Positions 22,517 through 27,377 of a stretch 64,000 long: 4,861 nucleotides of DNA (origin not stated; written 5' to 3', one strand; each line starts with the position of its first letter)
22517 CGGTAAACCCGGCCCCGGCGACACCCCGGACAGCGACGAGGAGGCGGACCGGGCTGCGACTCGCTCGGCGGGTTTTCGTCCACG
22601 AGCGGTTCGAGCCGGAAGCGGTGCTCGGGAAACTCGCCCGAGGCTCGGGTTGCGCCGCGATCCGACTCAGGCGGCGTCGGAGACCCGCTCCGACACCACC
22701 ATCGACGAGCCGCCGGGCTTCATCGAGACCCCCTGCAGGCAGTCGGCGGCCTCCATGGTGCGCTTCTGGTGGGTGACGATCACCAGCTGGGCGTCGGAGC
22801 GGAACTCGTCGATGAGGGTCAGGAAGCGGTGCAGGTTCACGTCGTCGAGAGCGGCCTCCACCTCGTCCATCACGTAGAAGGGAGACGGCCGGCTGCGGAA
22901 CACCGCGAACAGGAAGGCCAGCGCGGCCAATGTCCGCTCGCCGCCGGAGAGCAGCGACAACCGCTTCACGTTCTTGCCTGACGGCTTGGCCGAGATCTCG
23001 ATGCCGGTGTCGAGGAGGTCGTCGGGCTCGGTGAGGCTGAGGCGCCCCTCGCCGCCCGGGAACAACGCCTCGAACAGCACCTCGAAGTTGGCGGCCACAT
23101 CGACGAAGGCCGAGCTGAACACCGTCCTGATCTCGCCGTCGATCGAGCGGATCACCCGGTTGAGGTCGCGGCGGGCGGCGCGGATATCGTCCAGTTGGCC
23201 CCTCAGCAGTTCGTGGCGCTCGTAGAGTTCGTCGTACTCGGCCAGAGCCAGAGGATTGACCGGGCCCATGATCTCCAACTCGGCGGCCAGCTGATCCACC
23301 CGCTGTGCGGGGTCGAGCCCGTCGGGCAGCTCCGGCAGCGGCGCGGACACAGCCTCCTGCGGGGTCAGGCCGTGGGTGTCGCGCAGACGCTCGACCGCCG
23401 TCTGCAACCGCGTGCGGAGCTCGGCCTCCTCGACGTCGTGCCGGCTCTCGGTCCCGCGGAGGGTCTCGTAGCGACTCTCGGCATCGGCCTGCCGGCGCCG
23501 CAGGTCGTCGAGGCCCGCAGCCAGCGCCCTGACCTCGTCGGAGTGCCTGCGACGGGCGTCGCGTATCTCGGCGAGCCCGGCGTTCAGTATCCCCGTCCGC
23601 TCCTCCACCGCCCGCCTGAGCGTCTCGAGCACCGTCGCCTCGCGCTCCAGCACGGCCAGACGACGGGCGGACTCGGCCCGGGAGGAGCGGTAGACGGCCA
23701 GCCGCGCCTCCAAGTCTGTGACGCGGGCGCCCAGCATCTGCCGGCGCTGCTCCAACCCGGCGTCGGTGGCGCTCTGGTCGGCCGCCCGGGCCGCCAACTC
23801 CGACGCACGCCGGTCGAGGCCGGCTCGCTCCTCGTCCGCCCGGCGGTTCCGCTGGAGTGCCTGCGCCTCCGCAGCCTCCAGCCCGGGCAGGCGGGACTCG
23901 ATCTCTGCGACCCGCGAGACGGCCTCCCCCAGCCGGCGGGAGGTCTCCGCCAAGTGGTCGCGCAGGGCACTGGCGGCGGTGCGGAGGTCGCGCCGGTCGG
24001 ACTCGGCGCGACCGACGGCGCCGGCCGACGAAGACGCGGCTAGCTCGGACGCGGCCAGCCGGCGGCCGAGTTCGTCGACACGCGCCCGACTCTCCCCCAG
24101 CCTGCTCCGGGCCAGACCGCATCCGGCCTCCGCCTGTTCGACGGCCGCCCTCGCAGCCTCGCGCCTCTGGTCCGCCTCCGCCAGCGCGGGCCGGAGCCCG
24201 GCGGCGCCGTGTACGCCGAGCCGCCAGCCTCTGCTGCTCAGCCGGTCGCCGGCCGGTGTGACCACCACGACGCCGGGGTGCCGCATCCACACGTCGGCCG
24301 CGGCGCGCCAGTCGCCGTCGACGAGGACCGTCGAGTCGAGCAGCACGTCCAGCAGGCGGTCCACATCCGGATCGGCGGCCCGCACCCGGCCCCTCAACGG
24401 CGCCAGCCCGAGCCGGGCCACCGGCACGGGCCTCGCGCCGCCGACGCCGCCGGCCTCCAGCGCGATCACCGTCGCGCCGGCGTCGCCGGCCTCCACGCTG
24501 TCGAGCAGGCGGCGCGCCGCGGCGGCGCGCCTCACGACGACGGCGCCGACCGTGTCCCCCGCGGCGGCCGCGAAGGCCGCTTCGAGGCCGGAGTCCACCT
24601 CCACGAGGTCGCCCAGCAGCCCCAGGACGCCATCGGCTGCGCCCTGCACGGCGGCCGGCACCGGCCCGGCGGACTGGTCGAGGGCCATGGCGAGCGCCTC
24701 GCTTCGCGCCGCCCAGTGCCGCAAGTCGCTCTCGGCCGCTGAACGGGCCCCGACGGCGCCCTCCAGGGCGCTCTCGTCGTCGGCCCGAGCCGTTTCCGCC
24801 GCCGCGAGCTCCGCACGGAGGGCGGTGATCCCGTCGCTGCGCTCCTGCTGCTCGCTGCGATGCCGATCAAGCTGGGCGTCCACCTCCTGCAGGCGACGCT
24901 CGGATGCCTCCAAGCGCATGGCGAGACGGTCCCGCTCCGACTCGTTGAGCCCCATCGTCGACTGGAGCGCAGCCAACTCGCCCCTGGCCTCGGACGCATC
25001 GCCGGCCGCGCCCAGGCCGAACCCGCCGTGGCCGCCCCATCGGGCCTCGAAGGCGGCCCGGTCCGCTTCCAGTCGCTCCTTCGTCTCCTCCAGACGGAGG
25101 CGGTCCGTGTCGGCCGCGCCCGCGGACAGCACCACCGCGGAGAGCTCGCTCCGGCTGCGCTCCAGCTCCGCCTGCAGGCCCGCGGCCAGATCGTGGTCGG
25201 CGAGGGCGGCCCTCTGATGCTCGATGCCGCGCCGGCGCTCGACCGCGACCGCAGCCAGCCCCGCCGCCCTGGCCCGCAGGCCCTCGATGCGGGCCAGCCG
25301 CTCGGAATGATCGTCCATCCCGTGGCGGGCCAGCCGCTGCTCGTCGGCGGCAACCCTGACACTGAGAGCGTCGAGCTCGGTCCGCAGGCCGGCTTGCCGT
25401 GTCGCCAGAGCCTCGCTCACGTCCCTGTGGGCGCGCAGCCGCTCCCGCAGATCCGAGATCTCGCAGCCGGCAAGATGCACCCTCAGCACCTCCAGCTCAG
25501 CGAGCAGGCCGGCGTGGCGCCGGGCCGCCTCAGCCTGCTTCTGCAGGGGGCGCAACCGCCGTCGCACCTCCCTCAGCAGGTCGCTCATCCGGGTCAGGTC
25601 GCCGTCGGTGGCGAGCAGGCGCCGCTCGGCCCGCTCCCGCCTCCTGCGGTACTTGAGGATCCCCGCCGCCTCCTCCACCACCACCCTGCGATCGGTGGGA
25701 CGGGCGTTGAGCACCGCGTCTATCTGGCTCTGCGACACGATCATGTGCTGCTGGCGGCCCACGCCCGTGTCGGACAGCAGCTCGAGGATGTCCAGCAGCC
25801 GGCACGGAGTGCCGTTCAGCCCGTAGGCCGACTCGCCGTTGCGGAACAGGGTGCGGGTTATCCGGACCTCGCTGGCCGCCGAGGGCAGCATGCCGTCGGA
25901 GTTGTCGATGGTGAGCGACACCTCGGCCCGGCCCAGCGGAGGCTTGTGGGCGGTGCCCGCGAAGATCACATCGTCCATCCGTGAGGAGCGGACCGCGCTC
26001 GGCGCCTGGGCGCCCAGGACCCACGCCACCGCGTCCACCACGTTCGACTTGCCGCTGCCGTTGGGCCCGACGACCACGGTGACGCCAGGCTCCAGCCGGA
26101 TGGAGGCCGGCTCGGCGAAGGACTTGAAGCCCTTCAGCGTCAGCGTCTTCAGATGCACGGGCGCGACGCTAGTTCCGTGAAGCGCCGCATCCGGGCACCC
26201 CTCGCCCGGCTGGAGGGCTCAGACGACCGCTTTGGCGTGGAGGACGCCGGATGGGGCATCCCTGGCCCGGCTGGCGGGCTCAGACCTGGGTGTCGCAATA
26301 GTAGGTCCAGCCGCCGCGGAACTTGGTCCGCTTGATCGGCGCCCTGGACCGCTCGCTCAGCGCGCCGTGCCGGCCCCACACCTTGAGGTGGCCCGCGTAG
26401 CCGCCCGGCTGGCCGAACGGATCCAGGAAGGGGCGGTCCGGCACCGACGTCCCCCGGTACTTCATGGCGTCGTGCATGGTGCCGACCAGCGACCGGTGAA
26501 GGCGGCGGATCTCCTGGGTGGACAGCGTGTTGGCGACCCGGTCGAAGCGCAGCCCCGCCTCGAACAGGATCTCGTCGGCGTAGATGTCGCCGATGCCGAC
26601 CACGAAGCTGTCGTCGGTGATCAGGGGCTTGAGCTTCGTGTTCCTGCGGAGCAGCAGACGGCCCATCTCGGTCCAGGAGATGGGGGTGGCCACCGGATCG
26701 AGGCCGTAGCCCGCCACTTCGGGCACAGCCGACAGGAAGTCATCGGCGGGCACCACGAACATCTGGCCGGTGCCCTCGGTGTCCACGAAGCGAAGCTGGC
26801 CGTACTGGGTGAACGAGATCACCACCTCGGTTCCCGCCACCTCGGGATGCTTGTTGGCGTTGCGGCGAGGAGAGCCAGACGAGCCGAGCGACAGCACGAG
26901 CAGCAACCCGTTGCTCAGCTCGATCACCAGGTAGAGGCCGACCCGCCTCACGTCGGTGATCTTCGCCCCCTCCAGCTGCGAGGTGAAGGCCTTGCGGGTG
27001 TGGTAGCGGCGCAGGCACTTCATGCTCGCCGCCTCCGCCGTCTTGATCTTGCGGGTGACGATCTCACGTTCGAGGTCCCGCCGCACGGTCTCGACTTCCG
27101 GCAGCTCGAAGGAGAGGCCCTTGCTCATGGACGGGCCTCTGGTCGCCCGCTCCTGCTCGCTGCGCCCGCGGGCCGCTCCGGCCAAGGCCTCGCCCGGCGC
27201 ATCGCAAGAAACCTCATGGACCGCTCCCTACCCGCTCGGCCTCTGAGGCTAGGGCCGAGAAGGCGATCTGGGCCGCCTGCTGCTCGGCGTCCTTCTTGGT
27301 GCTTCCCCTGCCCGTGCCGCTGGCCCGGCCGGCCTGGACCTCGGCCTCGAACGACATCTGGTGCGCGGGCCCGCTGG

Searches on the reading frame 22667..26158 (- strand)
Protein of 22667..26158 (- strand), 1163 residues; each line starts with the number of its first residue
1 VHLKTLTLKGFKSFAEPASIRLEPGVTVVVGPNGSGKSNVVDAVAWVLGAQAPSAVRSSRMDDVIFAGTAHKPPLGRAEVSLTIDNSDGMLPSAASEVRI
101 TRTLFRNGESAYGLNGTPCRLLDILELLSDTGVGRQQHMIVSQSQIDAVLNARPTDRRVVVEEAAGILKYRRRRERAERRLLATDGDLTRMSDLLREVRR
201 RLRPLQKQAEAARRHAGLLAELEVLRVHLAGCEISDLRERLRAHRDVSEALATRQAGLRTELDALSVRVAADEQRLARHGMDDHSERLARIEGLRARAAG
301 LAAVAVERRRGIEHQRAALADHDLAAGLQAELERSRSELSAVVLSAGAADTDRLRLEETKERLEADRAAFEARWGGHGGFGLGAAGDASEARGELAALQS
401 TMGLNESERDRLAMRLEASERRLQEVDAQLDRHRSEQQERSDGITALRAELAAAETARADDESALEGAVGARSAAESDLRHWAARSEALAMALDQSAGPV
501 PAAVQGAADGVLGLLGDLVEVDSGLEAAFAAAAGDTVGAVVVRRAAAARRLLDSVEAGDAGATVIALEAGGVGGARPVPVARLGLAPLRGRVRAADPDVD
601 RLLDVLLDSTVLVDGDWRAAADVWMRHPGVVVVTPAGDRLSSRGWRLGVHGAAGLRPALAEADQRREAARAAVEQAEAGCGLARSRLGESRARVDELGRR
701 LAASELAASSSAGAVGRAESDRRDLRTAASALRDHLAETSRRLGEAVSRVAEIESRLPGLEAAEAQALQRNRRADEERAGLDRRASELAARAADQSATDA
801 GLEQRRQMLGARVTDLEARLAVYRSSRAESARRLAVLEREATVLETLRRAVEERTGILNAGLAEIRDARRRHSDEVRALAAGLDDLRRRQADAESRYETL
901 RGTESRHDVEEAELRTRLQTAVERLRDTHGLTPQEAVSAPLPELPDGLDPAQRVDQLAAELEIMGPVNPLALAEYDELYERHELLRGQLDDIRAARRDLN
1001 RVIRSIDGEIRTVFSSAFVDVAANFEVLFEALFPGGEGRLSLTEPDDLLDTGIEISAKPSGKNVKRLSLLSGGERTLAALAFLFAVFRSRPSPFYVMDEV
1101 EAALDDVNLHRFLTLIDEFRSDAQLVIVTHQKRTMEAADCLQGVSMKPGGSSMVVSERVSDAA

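Call 10: search_protein_families(library=pfam, proteins=[window:22667-26158:-], max_evalue=0.01)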
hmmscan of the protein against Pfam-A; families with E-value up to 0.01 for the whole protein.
window:22667-26158:- (1163 aa): 8 families
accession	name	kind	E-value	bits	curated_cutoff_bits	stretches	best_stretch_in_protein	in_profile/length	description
PF02463.25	SMC_N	-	1.9e-65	220.8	40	1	2-1149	1-216/220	RecF/RecN/SMC N terminal domain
PF13476.12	AAA_23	-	7e-16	59.9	27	1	6-171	2-143/201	AAA domain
PF13304.12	AAA_21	-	6.3e-15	56.5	27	2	1070-1131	238-299/304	AAA domain, putative AbiEii toxin, Type IV TA system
PF06470.18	SMC_hinge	-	4e-12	47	22.5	1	509-614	2-107/116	SMC proteins Flexible Hinge Domain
PF13175.12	AAA_15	-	4e-09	37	32.1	1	1-49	1-48/374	AAA ATPase domain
PF13555.12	AAA_29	-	4.1e-06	26.9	27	1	11-51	9-49/61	P-loop containing region of AAA domain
PF13514.12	AAA_27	-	0.0053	16.8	22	1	1-45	1-47/206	AAA domain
PF00005.33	ABC_tran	-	0.0062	17.6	25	0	23-45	9-32/137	ABC transporter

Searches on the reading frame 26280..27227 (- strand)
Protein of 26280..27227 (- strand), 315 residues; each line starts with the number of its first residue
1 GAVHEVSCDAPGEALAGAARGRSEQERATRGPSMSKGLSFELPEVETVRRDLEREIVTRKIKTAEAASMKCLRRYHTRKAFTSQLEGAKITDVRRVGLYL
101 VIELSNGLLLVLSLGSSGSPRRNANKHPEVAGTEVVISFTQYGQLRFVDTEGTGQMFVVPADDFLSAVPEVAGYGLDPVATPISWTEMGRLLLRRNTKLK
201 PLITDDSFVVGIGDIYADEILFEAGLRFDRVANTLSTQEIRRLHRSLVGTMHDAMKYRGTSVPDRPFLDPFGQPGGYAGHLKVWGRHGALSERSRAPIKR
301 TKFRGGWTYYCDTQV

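Call 10: search_protein_families(library=pfam, proteins=[window:26280-27227:-], max_evalue=0.01)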
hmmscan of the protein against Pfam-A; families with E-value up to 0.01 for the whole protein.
window:26280-27227:- (315 aa): 2 families
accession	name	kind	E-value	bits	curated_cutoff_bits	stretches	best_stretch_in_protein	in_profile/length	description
PF01149.29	Fapy_DNA_glyco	-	7.6e-22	78.6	25.5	1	41-156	3-117/117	Formamidopyrimidine-DNA glycosylase N-terminal domain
PF06831.19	H2TH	-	1.9e-17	63.5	34.7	1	175-262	2-89/93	Formamidopyrimidine-DNA glycosylase H2TH domain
